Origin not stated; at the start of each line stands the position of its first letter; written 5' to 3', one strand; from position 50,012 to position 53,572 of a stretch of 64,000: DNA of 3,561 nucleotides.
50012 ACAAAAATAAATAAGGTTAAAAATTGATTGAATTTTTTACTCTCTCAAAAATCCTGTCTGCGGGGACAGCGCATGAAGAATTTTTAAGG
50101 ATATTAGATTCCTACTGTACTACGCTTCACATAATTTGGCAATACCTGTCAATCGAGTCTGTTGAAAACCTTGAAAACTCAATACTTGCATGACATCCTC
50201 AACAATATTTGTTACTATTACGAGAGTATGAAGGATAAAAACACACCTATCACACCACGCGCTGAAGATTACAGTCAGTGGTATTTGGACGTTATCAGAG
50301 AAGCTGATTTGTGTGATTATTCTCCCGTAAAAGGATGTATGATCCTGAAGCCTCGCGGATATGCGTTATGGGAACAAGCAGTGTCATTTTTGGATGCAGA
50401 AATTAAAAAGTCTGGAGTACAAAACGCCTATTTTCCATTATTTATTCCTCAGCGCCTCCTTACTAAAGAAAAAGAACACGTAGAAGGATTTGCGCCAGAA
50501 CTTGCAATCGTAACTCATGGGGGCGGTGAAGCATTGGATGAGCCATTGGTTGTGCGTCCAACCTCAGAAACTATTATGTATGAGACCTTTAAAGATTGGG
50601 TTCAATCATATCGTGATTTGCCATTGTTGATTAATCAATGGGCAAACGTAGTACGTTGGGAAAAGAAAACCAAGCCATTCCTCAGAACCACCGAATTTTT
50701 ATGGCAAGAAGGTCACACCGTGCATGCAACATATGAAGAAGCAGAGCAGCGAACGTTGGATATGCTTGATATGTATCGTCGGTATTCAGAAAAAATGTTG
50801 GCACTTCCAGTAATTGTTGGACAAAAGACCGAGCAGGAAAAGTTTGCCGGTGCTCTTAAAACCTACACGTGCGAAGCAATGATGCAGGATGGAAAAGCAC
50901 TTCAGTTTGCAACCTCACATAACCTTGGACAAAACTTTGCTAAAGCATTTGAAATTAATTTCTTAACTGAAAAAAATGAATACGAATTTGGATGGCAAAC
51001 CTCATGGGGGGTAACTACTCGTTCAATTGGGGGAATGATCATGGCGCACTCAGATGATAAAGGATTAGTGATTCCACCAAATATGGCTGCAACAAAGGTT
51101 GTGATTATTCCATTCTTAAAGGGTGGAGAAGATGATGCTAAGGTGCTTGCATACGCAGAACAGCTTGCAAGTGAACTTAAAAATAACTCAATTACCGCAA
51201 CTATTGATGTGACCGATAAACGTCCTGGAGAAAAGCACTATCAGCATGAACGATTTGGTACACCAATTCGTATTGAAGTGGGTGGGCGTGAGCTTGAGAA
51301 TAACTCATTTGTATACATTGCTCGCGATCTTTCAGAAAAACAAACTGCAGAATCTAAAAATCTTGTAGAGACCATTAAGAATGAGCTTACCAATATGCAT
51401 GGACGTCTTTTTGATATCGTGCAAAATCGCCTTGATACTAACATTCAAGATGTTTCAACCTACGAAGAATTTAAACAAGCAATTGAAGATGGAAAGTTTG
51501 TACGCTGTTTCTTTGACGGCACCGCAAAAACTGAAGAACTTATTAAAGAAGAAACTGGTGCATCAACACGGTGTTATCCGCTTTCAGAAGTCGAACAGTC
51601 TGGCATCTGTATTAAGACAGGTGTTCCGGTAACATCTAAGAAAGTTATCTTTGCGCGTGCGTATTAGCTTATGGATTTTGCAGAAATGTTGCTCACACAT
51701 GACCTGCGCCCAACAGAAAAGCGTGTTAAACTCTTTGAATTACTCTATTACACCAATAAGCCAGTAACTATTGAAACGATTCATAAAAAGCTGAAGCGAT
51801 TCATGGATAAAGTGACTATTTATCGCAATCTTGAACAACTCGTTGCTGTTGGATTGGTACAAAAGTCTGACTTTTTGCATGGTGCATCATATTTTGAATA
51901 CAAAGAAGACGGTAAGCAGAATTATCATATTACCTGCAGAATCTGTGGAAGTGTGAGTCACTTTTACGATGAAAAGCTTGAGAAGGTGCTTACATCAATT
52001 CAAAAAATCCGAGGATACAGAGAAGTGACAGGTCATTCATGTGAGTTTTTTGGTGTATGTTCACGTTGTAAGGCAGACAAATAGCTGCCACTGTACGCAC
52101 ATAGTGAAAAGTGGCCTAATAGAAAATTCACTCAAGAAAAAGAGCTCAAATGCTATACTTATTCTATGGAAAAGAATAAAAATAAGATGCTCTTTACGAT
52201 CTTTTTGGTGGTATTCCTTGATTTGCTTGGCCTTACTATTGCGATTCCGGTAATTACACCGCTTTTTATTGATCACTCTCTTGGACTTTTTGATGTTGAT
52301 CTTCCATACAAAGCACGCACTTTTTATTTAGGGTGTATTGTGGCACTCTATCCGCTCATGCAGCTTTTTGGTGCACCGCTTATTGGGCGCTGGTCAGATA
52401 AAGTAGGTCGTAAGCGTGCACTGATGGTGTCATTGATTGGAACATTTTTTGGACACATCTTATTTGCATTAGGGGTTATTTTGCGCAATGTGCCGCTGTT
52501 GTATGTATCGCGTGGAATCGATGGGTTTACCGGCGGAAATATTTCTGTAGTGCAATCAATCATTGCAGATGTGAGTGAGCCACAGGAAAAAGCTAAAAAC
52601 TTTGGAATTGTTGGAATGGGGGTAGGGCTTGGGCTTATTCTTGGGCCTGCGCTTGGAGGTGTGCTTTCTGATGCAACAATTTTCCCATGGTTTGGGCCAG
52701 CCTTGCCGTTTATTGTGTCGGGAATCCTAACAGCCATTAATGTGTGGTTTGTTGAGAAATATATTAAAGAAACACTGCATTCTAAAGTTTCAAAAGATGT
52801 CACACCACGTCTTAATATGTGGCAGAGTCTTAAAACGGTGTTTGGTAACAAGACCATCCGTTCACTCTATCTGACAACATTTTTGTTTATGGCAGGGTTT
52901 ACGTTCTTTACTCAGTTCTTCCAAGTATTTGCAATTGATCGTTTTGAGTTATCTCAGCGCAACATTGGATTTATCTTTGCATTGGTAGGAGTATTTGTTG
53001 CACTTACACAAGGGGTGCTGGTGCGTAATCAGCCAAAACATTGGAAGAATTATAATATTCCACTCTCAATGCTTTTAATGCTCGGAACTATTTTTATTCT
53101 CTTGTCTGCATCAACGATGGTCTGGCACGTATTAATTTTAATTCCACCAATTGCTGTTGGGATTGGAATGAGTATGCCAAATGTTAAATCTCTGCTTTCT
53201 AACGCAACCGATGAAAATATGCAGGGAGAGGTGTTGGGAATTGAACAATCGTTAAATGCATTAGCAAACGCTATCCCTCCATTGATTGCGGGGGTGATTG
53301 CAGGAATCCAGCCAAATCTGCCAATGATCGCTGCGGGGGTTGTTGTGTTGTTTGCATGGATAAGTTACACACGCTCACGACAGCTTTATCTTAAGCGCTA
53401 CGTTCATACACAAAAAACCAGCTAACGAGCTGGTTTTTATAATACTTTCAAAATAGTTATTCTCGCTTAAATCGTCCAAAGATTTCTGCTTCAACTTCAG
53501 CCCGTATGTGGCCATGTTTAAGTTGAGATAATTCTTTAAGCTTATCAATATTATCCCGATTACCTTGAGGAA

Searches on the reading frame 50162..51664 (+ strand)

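Call 24: search_protein_families(library=pfam, proteins=[window:50162-51664:+], max_evalue=0.01)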
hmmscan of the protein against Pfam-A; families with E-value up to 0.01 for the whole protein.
window:50162-51664:+ (501 aa): 3 families
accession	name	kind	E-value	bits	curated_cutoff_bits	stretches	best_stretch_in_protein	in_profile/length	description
PF00587.30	tRNA-synt_2b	-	2.4e-20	73.8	29.3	1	126-289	8-172/179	tRNA synthetase class II core domain (G, H, P, S and T)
PF03129.25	HGTP_anticodon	-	1.3e-17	64.1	21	1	312-407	1-93/94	Anticodon binding domain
PF09180.16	ProRS-C_1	-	3.3e-17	62.8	31.5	1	434-501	1-71/71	Prolyl-tRNA synthetase, C-terminal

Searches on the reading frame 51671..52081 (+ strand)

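Call 24: search_protein_families(library=pfam, proteins=[window:51671-52081:+], max_evalue=0.01)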
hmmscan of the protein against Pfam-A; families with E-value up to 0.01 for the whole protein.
window:51671-52081:+ (137 aa): 3 families
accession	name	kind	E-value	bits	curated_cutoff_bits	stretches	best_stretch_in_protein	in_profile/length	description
PF01475.25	FUR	-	1.4e-16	61.2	23.1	1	11-119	3-114/121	Ferric uptake regulator family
PF07106.19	TBPIP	-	6.4e-06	26.4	22.8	1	20-65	5-50/62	TBPIP/Hop2 winged helix domain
PF01978.25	TrmB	-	0.00075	19.7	25.6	1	13-66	7-55/68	Sugar-specific transcriptional regulator TrmB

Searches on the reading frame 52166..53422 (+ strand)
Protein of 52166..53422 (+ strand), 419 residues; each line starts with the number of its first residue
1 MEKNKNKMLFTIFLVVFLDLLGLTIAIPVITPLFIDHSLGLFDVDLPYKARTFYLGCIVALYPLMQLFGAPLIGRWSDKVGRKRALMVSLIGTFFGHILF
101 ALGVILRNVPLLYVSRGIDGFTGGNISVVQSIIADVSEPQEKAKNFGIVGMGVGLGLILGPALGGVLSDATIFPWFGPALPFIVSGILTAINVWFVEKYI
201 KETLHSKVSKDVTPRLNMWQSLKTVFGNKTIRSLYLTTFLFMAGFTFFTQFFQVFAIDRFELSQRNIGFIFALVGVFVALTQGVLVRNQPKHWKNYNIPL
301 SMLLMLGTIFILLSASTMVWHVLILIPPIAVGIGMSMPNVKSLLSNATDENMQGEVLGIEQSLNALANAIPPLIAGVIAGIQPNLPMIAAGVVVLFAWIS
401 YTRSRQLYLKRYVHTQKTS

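Call 24: search_protein_families(library=pfam, proteins=[window:52166-53422:+], max_evalue=0.01)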
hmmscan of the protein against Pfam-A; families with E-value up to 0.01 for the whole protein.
window:52166-53422:+ (419 aa): 2 families
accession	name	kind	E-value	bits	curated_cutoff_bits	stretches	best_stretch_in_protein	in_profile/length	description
PF07690.21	MFS_1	-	1.2e-47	163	33.4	2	12-370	1-345/347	Major Facilitator Superfamily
PF00083.30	Sugar_tr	-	4.4e-09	36.2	22.3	1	51-164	44-158/452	Sugar (and other) transporter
